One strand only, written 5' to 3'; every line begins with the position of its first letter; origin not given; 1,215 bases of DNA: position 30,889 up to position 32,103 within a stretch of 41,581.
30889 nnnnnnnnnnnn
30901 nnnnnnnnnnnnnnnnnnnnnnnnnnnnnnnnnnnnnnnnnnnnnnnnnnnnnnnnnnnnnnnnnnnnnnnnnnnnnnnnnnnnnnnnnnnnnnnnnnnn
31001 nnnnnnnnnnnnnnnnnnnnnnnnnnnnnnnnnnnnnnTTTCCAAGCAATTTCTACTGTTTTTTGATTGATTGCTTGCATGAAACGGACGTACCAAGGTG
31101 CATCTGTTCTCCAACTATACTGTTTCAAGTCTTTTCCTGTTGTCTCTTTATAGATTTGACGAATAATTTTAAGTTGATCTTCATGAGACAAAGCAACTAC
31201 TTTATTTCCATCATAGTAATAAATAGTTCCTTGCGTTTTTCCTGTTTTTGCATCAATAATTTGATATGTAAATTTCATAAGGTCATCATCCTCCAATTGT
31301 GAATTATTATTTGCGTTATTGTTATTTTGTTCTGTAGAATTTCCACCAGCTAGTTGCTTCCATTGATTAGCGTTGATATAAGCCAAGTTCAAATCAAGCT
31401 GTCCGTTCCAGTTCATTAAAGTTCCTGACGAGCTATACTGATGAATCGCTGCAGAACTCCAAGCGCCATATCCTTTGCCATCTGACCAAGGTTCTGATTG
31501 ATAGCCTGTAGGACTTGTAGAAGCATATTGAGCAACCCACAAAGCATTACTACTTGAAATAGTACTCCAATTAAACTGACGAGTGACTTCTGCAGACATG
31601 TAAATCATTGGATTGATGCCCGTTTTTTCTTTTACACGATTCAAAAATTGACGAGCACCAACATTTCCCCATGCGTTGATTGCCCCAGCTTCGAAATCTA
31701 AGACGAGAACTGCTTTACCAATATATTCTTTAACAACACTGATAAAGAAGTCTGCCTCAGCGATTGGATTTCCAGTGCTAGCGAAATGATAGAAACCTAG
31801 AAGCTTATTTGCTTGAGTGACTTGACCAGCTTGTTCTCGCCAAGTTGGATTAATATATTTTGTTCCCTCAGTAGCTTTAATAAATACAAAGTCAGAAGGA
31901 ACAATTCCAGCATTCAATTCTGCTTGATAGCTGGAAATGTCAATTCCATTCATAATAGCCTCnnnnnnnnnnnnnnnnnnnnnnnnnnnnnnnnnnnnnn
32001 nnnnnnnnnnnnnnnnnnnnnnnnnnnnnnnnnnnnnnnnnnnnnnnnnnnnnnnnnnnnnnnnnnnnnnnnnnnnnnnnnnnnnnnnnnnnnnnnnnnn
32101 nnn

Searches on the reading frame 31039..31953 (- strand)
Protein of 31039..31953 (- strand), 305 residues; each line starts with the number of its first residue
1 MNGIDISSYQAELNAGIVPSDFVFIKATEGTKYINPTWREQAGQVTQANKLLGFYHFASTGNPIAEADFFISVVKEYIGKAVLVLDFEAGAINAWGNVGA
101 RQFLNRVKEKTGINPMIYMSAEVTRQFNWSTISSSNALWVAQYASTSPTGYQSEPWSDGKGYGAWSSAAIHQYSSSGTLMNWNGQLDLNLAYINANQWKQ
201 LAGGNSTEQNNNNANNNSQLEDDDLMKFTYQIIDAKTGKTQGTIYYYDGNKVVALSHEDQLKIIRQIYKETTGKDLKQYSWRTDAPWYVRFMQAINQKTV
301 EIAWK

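Call 54: search_protein_families(library=pfam, proteins=[window:31039-31953:-], max_evalue=0.001)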
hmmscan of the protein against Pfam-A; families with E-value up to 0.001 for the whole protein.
window:31039-31953:- (305 aa): 1 family
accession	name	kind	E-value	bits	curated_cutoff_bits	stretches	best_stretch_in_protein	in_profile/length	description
PF01183.26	Glyco_hydro_25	-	4.4e-34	118.8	27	1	4-179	1-177/180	Glycosyl hydrolases family 25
